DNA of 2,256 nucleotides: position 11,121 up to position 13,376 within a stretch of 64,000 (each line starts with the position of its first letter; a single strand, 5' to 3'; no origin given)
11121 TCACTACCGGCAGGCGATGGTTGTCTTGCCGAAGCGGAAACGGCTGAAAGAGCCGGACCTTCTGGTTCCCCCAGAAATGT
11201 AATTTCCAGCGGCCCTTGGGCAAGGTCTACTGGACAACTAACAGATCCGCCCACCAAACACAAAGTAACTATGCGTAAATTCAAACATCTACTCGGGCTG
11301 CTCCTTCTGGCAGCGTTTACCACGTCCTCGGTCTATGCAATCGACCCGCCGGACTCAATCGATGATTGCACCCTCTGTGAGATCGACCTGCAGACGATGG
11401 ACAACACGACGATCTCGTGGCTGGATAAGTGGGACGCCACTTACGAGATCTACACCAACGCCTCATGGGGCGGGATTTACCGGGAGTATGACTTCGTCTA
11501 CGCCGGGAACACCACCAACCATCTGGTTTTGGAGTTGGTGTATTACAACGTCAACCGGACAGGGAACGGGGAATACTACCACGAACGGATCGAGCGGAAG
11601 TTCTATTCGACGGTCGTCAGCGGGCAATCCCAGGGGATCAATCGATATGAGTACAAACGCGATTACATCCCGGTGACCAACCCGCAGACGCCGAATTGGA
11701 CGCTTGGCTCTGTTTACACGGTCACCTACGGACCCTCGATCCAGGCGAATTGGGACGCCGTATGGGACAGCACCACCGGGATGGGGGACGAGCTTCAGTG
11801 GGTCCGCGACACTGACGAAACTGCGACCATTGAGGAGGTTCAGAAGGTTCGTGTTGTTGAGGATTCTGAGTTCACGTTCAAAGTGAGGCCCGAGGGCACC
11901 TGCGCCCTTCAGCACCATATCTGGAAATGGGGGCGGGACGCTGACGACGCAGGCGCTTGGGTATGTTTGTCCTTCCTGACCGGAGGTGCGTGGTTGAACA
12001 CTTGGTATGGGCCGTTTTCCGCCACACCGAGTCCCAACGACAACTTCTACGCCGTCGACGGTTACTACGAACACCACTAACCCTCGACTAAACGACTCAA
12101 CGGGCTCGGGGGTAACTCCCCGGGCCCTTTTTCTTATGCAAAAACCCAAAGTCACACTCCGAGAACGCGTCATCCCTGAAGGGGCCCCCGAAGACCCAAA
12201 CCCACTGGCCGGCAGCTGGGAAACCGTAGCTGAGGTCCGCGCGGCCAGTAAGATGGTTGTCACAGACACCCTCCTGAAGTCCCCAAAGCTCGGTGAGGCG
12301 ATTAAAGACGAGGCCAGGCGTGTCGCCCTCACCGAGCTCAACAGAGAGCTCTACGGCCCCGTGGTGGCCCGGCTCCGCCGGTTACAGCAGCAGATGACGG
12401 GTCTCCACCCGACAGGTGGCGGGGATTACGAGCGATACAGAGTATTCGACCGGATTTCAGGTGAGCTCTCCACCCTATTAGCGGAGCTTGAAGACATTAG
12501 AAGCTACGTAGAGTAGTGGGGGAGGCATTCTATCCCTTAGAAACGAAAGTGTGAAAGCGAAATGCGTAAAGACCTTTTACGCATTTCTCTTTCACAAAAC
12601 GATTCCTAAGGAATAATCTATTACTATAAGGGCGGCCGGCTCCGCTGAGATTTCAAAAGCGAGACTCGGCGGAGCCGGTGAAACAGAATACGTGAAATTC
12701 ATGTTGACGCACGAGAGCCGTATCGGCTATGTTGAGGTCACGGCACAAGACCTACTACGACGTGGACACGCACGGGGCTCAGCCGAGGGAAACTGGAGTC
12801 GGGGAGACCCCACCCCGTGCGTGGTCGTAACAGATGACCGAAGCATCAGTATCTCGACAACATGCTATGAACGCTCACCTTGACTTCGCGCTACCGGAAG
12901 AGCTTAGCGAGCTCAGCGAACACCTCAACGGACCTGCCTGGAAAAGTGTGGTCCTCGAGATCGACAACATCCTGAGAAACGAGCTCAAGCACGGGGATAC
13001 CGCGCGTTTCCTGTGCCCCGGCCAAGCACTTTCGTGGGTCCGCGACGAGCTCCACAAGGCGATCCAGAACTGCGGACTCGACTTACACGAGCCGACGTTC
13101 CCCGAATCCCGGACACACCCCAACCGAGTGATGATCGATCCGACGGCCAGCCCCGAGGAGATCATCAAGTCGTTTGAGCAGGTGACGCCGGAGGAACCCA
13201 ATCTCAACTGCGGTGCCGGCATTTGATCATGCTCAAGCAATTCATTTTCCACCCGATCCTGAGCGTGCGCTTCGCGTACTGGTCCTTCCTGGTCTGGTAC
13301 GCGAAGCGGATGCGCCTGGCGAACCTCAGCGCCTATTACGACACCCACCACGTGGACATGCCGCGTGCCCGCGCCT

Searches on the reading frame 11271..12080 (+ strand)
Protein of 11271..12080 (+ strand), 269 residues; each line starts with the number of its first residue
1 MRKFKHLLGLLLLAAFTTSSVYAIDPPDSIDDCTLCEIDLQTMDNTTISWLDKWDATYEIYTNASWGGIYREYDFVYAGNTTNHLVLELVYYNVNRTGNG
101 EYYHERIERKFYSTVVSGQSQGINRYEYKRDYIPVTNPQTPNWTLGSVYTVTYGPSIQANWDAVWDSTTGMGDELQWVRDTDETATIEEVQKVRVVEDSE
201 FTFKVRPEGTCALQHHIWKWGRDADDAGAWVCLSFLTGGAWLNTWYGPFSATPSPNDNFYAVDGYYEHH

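Call 16: search_protein_families(library=phrogs, proteins=[window:11271-12080:+])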
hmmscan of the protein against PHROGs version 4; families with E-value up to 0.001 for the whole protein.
window:11271-12080:+ (269 aa): 0 families

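Call 61: find_related_loci(query=window:11271-12080:+, collection=viral_contigs, flank=6000)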
Query window:11271-12080:+ (269 aa) in viral_contigs; peptide patterns used: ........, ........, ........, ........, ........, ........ (x = any residue, [..] = any of these).
2 stretches matched a pattern, but none encodes a relative of the query by tblastn (E <= 1e-3).

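Call 62: find_related_loci(query=window:11271-12080:+, collection=metagenome_contigs, flank=6000)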
Query window:11271-12080:+ (269 aa) in metagenome_contigs; peptide patterns used: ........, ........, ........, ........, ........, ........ (x = any residue, [..] = any of these).
39 stretches matched a pattern, but none encodes a relative of the query by tblastn (E <= 1e-3).

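Call 111: search_protein_families(library=pfam, max_evalue=0.01, proteins=[window:11271-12080:+])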
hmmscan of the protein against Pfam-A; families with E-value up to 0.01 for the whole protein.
window:11271-12080:+ (269 aa): 0 families

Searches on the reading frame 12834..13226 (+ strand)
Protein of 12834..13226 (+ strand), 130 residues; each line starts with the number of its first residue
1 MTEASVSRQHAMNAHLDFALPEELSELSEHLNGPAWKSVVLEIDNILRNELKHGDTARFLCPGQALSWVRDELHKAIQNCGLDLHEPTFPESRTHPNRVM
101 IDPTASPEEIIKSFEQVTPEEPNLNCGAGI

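Call 71: find_homologous_proteins(query=window:12834-13226:+)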
Query window:12834-13226:+ (130 aa): 2 proteins with E <= 0.001 among 10 candidates.
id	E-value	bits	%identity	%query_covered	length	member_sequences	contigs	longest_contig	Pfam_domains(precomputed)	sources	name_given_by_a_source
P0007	7.5e-76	270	100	92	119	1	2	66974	-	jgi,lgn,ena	-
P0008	6.9e-45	170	66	92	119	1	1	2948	-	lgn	-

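Call 72: find_encoding_contigs(protein=P0008, flank=10000)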
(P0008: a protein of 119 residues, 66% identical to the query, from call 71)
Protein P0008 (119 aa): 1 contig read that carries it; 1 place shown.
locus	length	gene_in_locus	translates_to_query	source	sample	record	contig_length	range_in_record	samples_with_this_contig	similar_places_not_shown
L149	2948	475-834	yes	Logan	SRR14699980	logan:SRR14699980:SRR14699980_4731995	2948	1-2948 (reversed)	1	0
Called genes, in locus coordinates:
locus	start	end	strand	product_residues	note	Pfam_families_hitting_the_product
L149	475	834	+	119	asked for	-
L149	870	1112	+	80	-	-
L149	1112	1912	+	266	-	PF06319:MmcB-like (weak)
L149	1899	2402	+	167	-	-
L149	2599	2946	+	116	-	?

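Call 73: find_encoding_contigs(protein=P0007, flank=10000, max_places=4)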
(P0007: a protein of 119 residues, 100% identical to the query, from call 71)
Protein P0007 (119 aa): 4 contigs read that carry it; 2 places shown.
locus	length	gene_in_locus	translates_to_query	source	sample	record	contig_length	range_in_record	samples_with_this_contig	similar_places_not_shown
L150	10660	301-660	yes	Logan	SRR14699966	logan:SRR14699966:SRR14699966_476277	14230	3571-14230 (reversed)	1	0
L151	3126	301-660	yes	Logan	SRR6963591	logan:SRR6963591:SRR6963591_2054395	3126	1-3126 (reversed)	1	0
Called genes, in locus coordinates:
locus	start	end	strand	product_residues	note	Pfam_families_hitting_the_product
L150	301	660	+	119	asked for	-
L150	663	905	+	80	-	-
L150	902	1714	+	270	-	PF06319:MmcB-like (weak)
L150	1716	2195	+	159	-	-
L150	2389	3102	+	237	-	-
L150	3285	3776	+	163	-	-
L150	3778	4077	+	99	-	-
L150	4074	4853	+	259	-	-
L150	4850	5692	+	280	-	-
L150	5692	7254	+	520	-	PF03237:Terminase_6N, PF04466:Terminase_3 (faint)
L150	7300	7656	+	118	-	-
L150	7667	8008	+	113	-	-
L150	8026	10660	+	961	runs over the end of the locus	-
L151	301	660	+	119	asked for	-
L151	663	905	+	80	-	-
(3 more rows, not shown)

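Call 80: search_protein_families(library=pfam, max_evalue=0.05, proteins=[window:12834-13226:+])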
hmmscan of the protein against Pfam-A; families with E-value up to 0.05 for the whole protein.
window:12834-13226:+ (130 aa): 0 families
